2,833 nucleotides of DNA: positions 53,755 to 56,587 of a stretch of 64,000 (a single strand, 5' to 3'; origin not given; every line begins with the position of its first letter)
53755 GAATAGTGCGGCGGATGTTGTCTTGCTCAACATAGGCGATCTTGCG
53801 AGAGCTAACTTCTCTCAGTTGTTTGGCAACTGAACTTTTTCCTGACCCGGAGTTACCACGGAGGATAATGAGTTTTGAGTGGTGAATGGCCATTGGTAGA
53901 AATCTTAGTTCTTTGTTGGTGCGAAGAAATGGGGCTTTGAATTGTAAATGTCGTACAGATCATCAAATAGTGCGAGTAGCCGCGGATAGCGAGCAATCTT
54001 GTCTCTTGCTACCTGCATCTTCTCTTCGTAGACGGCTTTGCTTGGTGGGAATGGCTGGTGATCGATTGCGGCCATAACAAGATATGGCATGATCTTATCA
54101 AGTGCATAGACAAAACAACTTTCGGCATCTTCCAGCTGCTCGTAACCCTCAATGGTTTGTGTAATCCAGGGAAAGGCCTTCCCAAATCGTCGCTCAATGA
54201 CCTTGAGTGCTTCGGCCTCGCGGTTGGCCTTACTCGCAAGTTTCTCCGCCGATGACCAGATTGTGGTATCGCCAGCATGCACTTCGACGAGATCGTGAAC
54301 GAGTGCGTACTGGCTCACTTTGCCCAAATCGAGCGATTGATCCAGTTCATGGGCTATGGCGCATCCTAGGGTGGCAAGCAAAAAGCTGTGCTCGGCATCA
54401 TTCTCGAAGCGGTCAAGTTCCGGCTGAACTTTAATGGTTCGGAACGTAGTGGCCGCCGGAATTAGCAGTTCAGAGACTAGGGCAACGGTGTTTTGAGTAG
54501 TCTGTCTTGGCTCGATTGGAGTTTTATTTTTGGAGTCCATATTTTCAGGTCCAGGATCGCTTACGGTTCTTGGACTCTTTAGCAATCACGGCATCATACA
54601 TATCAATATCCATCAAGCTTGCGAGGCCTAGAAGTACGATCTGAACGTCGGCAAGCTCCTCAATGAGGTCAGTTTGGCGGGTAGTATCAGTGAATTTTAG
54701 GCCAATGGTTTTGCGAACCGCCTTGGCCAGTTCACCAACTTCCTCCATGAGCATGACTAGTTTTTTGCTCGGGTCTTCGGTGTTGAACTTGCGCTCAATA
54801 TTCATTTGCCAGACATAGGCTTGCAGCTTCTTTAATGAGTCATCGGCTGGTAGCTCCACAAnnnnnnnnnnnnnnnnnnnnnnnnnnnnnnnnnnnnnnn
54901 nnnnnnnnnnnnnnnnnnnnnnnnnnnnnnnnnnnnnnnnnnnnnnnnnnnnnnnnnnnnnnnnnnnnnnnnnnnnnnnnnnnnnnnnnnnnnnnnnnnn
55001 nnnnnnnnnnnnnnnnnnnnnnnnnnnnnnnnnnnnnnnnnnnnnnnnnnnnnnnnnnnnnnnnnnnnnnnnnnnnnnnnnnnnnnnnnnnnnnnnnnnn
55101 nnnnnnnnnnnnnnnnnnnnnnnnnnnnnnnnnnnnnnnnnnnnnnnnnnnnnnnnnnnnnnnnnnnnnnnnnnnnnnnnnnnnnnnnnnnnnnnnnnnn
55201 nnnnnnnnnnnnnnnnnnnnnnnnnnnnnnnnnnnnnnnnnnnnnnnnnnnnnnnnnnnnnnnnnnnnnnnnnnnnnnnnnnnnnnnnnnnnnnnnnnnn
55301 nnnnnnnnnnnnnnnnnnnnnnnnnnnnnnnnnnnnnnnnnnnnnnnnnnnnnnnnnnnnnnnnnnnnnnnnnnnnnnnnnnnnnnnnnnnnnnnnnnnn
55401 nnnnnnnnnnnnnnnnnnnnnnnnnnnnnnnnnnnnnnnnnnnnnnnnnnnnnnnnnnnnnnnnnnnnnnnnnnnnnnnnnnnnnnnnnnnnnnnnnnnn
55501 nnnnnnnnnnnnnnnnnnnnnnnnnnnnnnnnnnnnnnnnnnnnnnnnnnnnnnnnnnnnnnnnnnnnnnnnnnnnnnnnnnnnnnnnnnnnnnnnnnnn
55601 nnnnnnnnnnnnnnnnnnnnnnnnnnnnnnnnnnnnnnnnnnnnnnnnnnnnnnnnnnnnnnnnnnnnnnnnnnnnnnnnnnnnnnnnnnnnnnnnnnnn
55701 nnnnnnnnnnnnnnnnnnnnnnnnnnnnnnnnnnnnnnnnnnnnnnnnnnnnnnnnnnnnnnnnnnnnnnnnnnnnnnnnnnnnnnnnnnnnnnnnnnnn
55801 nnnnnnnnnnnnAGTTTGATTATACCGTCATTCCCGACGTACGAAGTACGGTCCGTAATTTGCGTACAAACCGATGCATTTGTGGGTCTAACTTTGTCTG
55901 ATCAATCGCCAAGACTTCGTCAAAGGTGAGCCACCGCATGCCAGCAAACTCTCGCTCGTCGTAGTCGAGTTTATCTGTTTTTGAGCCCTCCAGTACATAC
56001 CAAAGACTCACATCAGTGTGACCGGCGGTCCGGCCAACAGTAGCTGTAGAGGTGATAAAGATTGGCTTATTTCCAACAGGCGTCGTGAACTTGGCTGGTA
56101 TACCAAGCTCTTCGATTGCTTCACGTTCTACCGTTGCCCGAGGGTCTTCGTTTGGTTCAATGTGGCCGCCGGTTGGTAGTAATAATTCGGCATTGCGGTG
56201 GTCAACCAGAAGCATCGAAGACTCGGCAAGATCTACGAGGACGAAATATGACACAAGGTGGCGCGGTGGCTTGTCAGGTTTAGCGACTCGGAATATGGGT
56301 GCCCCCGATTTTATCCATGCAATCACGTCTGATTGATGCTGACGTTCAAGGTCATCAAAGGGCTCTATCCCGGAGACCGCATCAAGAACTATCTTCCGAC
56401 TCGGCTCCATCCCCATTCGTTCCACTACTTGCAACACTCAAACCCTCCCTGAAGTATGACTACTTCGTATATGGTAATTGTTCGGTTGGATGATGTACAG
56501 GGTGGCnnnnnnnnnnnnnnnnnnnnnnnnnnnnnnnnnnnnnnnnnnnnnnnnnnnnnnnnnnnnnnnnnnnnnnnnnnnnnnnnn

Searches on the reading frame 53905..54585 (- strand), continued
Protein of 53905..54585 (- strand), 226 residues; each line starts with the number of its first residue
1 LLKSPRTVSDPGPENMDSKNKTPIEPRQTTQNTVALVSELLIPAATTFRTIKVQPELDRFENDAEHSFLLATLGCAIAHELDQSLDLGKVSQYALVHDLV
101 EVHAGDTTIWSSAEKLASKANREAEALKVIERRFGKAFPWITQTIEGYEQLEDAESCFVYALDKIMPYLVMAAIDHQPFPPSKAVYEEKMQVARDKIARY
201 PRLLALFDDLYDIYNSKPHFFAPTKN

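Call 57: find_related_loci(query=A2, collection=viral_contigs, flank=8000)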
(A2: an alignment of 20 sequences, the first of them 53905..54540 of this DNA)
Query A2 (211 aa) in viral_contigs; peptide patterns used: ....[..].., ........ (x = any residue, [..] = any of these).
94 stretches matched a pattern; 7 encode a relative of the query (tblastn E <= 1e-3); 7 distinct loci.
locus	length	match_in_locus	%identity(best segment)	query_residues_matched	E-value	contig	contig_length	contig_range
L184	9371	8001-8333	47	46-155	8e-27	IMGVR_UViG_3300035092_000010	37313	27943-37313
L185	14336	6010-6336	46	46-152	4e-23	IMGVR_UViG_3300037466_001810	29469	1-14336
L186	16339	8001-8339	46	44-155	4e-20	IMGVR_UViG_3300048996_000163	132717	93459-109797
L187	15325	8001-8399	35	46-154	1e-19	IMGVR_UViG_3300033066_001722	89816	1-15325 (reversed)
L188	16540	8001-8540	34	36-197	1e-19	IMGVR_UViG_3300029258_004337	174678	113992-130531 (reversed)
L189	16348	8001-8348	39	32-152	9e-14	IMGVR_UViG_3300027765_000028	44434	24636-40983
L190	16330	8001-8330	39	46-157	1e-12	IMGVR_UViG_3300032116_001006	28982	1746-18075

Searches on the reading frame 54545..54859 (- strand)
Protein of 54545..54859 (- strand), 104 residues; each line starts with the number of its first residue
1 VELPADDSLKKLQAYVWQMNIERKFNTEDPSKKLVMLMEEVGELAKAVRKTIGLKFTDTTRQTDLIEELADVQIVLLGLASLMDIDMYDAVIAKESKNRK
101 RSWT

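Call 3: search_protein_families(library=pfam, proteins=[window:54545-54859:-], max_evalue=0.01)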
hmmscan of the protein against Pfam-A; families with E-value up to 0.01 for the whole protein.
window:54545-54859:- (104 aa): 4 families
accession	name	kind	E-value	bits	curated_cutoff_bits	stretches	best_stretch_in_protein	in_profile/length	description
PF03819.22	MazG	-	1.1e-07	32.4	22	1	34-101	7-69/74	MazG nucleotide pyrophosphohydrolase domain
PF01503.22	PRA-PH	-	8.8e-06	26.5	21.3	1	29-89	28-77/86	Phosphoribosyl-ATP pyrophosphohydrolase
PF12643.12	MazG-like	-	0.0046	17.6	27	1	38-100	16-68/85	MazG-like family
PF19282.5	Exportin-T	-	0.0062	15.1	27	1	10-67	597-652/687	Exportin-T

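Call 4: search_protein_families(library=padloc, proteins=[window:54545-54859:-], max_evalue=0.01)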
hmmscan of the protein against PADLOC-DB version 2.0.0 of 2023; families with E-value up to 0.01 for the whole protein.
window:54545-54859:- (104 aa): 0 families

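Call 19: search_protein_families(library=ncbifam, proteins=[window:54545-54859:-], max_evalue=0.01)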
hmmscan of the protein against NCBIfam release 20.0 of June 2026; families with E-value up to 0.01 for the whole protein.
window:54545-54859:- (104 aa): 0 families

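Call 20: search_protein_families(library=phrogs, proteins=[window:54545-54859:-], max_evalue=0.01)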
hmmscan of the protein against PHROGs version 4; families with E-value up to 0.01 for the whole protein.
window:54545-54859:- (104 aa): 9 families
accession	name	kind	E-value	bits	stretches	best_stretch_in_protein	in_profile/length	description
phrog_2245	-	other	4.8e-10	40.6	1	30-89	134-188/218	nucleoside triphosphate pyrophosphohydrolase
phrog_3301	-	other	4.8e-09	37.4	1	7-102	48-161/169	pyrophosphatase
phrog_4856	-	other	6.3e-07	30.3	1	16-100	71-165/195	nucleoside triphosphate pyrophosphohydrolase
phrog_1992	-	other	8.8e-06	26.5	1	18-96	101-171/293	MazG-like pyrophosphatase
phrog_715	-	other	1.2e-05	26.6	1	11-91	8-94/123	MazG-like pyrophosphatase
phrog_1994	-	DNA, RNA and nucleotide metabolism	7.2e-05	23.8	1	6-100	64-156/170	DNA binding protein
phrog_1247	-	other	8.4e-05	22.8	1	37-84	156-197/444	MazG-like pyrophosphatase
phrog_9147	-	unknown function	0.00016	22.4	1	25-104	16-97/204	-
phrog_5658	-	other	0.0012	19.2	1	25-101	331-405/421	pyrophosphatase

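Call 38: search_solved_structures(query=window:54545-54859:-, max_evalue=0.1)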
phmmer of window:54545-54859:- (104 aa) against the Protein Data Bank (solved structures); distinct sequences matched with E-value up to 0.1: 11.
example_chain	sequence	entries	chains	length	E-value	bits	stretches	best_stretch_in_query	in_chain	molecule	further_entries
5ie9_A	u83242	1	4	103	5.2e-06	30.2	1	7-90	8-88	Nucleotide pyrophosphohydrolase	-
2gta_A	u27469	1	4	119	8.9e-06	29.4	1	6-104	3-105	Hypothetical protein ypjD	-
7ody_A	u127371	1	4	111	4.6e-05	27.1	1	59-103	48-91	MazG-like pyrophosphohydrolase (MazZ)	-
2a3q_A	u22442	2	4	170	0.00019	25.1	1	27-101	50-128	hypothetical protein | Protein RS21-C6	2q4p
6sqw_A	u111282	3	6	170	0.00019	25.1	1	27-101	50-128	dCTP pyrophosphatase 1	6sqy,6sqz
7mu5_A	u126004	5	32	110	0.00026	24.7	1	22-101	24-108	dCTP pyrophosphatase 1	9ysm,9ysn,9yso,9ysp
2oie_A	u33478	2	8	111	0.00068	23.4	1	22-99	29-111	RS21-C6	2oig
2q73_A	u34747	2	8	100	0.016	19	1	26-98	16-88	Hypothetical protein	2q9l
2q5z_A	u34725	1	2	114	0.02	18.7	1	25-98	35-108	Hypothetical protein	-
4qgp_A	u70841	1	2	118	0.066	17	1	31-101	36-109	pyrophosphatase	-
1vmg_A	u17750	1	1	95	0.076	16.8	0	6-92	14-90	Hypothetical protein SSO3215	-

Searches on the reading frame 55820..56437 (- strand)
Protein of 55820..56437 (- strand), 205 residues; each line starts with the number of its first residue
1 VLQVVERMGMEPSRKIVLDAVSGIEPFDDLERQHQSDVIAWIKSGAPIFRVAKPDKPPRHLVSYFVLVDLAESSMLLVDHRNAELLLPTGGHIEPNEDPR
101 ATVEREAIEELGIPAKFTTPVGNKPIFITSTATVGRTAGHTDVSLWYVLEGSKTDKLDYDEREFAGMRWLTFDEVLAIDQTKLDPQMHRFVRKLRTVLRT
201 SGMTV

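Call 3: search_protein_families(library=pfam, proteins=[window:55820-56437:-], max_evalue=0.01)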
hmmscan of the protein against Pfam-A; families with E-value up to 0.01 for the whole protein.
window:55820-56437:- (205 aa): 1 family
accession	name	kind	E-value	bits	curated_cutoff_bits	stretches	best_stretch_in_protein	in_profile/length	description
PF00293.34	NUDIX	-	5.2e-15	56.1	21.1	1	65-192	7-132/134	NUDIX domain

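Call 4: search_protein_families(library=padloc, proteins=[window:55820-56437:-], max_evalue=0.01)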
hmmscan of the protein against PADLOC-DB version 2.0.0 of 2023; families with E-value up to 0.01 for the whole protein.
window:55820-56437:- (205 aa): 1 family
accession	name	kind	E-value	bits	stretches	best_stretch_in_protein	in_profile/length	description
PDLC04899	PDC-S07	-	7.9e-05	20.3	1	90-121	39-70/135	-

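Call 19: search_protein_families(library=ncbifam, proteins=[window:55820-56437:-], max_evalue=0.01)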
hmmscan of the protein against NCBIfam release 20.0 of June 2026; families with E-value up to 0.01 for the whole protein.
window:55820-56437:- (205 aa): 4 families
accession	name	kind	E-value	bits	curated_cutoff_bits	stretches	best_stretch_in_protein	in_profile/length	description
NF002995.0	PRK03759.1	equivalog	0.0019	17.9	127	1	91-177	71-152/185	isopentenyl-diphosphate Delta-isomerase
NF008044.0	PRK10776.1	equivalog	0.0023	17.8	148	1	87-123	34-70/130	8-oxo-dGTP diphosphatase MutT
NF006530.0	PRK08999.1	equivalog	0.0073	15.4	245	0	90-120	39-69/315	Nudix family hydrolase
TIGR02705.1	nudix_YtkD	equivalog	0.01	15.4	154.4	0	71-122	33-83/156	RNA deprotection pyrophosphohydrolase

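Call 20: search_protein_families(library=phrogs, proteins=[window:55820-56437:-], max_evalue=0.01)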
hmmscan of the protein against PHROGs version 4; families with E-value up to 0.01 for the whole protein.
window:55820-56437:- (205 aa): 4 families
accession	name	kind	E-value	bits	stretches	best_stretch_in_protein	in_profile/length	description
phrog_10313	-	other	8.8e-07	29.8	1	71-195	25-141/159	nudix hydrolase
phrog_1198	-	other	9.6e-07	29.8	1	65-181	42-156/253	MutT/NUDIX hydrolase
phrog_15528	-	head and packaging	0.00014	21.4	1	74-123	533-582/794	portal protein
phrog_19657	-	other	0.0017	19.3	1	69-118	43-93/176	nudix hydrolase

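Call 24: find_related_loci(query=window:55820-56437:-, collection=viral_contigs, flank=8000)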
Query window:55820-56437:- (205 aa) in viral_contigs; peptide patterns used: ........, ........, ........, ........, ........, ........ (x = any residue, [..] = any of these).
7 stretches matched a pattern, but none encodes a relative of the query by tblastn (E <= 1e-3).

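Call 37: search_solved_structures(query=window:55820-56437:-, max_evalue=0.1)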
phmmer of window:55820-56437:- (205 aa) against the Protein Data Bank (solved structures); distinct sequences matched with E-value up to 0.1: 5.
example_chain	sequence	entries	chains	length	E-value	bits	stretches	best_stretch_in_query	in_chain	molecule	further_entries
3fcm_A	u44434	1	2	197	1.6e-07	34.7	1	27-197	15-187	Hydrolase, NUDIX family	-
3f6a_A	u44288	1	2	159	1.8e-05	28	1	63-121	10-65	Hydrolase, NUDIX family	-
1jrk_A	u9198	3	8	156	0.00076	22.7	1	72-115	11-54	Nudix homolog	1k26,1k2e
2azw_A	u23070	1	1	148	0.0022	21.2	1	63-127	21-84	MutT/nudix family protein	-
3u53_A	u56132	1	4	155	0.025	17.7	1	86-181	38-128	Bis(5'-nucleosyl)-tetraphosphatase [asymmetrical]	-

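Call 50: search_protein_representatives(protein=window:55820-56437:-)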
Query: 205 residues. Proteins with E-value up to 0.001 (for the whole library): 1111; up to 1e-10: 477; up to 1e-30: 104. The best 150 are listed.
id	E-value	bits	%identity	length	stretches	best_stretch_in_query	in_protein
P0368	1.1e-67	244.2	61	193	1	10-198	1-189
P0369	5.5e-56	206.0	52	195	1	13-195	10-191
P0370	1.6e-53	198.0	52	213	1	17-201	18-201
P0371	2.4e-52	194.1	49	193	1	17-197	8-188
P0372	2.5e-52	194.1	54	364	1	17-195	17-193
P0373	1.9e-51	191.1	51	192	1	10-198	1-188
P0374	4.6e-51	189.9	54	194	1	10-194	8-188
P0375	9.7e-51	188.9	52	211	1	20-196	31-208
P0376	4.4e-50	186.7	47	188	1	16-197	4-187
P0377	4.6e-50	186.6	52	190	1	14-198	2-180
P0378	3.0e-49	184.0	49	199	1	13-198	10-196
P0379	5.7e-49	183.1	48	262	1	14-199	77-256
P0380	7.4e-49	182.7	53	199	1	19-195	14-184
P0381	1.6e-48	181.6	49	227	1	17-199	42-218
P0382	2.1e-48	181.2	44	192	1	14-200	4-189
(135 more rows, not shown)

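Call 51: list_cluster_members(proteins=[P0368, P0369, P0370, P0371, P0373, P0374, P0376, P0377, P0378, P0382])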
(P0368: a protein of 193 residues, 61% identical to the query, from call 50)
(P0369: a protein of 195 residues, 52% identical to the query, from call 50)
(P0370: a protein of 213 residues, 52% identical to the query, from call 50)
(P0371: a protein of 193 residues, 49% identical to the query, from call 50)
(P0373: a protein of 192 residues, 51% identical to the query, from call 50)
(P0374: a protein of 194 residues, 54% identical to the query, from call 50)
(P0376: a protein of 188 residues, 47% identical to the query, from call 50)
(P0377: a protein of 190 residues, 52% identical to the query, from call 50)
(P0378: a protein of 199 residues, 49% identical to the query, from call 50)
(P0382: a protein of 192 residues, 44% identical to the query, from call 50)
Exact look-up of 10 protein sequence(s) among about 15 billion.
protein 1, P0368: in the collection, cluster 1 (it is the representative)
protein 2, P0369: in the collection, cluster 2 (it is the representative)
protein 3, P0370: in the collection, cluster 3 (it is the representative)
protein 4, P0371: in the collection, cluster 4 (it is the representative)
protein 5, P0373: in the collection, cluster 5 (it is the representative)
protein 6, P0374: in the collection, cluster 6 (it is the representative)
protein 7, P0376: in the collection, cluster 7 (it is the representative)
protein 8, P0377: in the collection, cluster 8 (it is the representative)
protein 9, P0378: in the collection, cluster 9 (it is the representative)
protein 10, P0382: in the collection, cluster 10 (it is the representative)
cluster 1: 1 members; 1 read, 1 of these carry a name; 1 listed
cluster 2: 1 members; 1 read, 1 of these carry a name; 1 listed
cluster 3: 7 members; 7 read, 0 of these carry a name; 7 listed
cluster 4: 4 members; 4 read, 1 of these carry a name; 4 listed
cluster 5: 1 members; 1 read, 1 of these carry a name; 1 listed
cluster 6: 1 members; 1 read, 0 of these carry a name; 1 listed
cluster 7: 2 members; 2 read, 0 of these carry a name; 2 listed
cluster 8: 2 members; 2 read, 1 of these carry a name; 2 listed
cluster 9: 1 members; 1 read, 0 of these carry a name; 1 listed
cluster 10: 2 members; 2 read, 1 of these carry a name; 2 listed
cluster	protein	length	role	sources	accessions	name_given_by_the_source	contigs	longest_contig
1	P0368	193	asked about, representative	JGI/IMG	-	8-oxo-dGTP pyrophosphatase MutT (NUDIX family)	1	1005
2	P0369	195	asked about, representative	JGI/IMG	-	8-oxo-dGTP diphosphatase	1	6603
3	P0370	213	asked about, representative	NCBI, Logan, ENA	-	-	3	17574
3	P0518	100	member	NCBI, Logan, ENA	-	-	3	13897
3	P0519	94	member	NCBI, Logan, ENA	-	-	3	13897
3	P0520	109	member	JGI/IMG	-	-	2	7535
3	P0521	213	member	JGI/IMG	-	-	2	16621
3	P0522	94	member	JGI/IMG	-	-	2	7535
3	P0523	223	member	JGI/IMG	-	-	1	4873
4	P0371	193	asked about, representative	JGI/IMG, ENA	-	-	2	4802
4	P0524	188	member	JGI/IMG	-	NUDIX domain.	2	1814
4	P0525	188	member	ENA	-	-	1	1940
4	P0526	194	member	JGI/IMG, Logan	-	-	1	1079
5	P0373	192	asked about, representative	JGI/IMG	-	8-oxo-dGTP pyrophosphatase MutT (NUDIX family)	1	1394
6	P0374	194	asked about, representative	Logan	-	-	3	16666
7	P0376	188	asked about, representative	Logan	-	-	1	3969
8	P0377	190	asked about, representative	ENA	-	-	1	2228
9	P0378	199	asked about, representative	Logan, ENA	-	-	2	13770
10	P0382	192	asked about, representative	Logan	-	-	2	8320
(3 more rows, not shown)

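Call 52: find_encoding_contigs(protein=P0370, flank=10000, max_places=3)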
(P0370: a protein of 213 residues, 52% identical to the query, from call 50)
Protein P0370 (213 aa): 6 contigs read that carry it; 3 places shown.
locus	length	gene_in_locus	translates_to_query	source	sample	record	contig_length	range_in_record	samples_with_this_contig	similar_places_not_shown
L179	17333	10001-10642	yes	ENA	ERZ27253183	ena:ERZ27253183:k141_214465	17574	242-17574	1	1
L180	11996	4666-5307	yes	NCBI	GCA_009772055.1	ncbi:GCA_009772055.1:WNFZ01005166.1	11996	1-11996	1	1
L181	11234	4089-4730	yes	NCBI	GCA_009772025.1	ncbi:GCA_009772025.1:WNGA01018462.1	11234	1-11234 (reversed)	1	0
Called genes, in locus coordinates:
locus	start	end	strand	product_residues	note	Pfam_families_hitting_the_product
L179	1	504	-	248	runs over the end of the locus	?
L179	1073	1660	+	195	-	PF01348:Intron_maturas2, PF21368:AI2M-like_HNH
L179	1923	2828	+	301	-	PF13546:DDE_5 (weak)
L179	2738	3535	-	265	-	PF13489:Methyltransf_23, PF01209:Ubie_methyltran, PF13847:Methyltransf_31, PF08241:Methyltransf_11, PF08242:Methyltransf_12, PF13649:Methyltransf_25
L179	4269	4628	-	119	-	PF01740:STAS, PF13466:STAS_2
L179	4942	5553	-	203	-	PF08433:KTI12, PF13671:AAA_33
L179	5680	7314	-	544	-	PF00749:tRNA-synt_1c, PF19269:Anticodon_2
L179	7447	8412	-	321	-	PF01636:APH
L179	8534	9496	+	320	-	PF00583:Acetyltransf_1, PF08445:FR47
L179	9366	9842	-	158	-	PF00293:NUDIX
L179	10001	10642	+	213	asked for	PF00293:NUDIX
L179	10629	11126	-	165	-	-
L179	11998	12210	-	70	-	-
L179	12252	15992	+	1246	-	PF00356:LacI (weak), PF01381:HTH_3 (weak)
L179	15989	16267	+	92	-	-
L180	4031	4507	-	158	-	PF00293:NUDIX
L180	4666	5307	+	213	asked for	PF00293:NUDIX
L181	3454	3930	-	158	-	PF00293:NUDIX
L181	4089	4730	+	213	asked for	PF00293:NUDIX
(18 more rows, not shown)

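Call 86: predict_structure(alignment_id=A4)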
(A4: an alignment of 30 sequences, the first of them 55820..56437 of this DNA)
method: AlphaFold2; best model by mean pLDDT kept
length: 205 residues; sequences in the alignment: 30
mean_pLDDT: 95.2   pTM: 0.90
mean pLDDT of the five models: 95.2, 95.0, 94.9, 94.4, 94.0
residues with pLDDT >= 90: 186; 70-90: 11; 50-70: 7; < 50: 1
segments of 3 or more residues with pLDDT < 50: none
pLDDT, mean of each block of 10 residues (from residue 1): 66 95 98 99 97 95 98 98 97 97 98 95 97 95 99 96 97 98 98 97 83
secondary structure, 60 per line:
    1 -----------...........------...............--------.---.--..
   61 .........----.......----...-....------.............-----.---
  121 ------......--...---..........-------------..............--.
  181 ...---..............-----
elements in order: H12-22 H29-43 E59-69 E74-80 E85-87 E89-92 H99-111 E127-132 E141-150 E164-171 H172-177 H187-200

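Call 88: fold_search(model_id=the predicted structure, library=pdb)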
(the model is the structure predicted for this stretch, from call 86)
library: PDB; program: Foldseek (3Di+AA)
matches with E <= 10: 894; with E <= 0.001: 446
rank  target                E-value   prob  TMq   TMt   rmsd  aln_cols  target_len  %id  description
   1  3fcm_B                1.3e-09  1.00  0.67  0.74   4.5       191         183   21  Crystal structure of a NUDIX hydrolase from Clostridium perfringens (released 2008-12-09)
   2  3fcm_A                3.6e-09  1.00  0.67  0.75   4.3       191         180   21  Crystal structure of a NUDIX hydrolase from Clostridium perfringens (released 2008-12-09)
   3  3f6a_A                1.4e-07  1.00  0.54  0.71   4.4       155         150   21  Crystal structure of a hydrolase, NUDIX family from Clostridium perfringens (released 2008-11-25)
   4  2i8t_B                3.5e-07  1.00  0.49  0.64   5.6       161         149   18  GDP-mannose mannosyl hydrolase-calcium-GDP-mannose complex (released 2007-06-19)
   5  3h95                  3.7e-07  1.00  0.54  0.68   2.5       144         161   20  Crystal structure of the NUDIX domain of NUDT6 (released 2009-07-07)
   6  6o3p_B                4.8e-07  1.00  0.44  0.30   5.3       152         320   16  Crystal structure of the catalytic domain of mouse Nudt12 in complex with AMP and 3 Mg2+ ions (released 2019-05-29)
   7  1soi                  5.1e-07  1.00  0.53  0.67   3.6       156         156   18  CRYSTAL STRUCTURE OF NUDIX HYDROLASE DR1025 IN COMPLEX WITH SM+3 (released 2004-05-11)
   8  1jrk_B                5.4e-07  1.00  0.50  0.68   5.2       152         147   25  Crystal Structure of a Nudix Protein from Pyrobaculum aerophilum Reveals a Dimer with Intertwined Beta Sheets (released 2002-04-03)
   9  3f6a_B                5.4e-07  1.00  0.49  0.66   5.0       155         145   22  Crystal structure of a hydrolase, NUDIX family from Clostridium perfringens (released 2008-11-25)
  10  2fkb_A                5.8e-07  1.00  0.53  0.67   2.5       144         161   18  Crystal structure of a putative enzyme (possible Nudix hydrolase) from Escherichia Coli K12 (released 2006-02-21)
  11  3a6v_A                6.5e-07  1.00  0.47  0.74   3.9       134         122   16  Crystal structure of the MutT protein in MN(II) bound holo form (released 2009-10-27)
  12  2i8t_A                6.5e-07  1.00  0.49  0.65   5.6       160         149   18  GDP-mannose mannosyl hydrolase-calcium-GDP-mannose complex (released 2007-06-19)
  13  6dt3_B                7.0e-07  1.00  0.49  0.67   3.8       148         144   17  1.2 Angstrom Resolution Crystal Structure of Nucleoside Triphosphatase NudI from Klebsiella pneumoniae in Complex with (released 2018-06-27)
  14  7e44_B                7.4e-07  1.00  0.44  0.38   4.6       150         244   17  Crystal structure of NudC complexed with dpCoA (released 2021-07-28)
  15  4zbp_B                7.9e-07  1.00  0.52  0.40  10.7       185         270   14  Crystal structure of the AMPCPR-bound AtNUDT7 (released 2015-09-09)
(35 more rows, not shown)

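Call 96: find_related_loci(query=A4, collection=viral_contigs, flank=8000)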
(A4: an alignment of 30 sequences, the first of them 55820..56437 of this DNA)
Query A4 (205 aa) in viral_contigs; peptide patterns used: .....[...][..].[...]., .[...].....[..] (x = any residue, [..] = any of these).
39 stretches matched a pattern; 7 encode a relative of the query (tblastn E <= 1e-3); 7 distinct loci.
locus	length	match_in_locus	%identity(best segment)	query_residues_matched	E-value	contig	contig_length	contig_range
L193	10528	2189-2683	51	24-194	1e-54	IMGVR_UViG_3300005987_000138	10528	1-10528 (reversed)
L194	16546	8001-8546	44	14-194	3e-43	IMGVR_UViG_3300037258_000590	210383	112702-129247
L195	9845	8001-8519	44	14-194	7e-43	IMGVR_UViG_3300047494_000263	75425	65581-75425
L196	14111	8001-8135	53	73-117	1e-9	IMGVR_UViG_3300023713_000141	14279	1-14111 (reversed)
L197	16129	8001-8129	44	71-113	4e-8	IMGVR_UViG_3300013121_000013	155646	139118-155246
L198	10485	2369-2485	44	75-113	2e-5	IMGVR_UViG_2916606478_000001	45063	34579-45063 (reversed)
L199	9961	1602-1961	27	77-179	3e-5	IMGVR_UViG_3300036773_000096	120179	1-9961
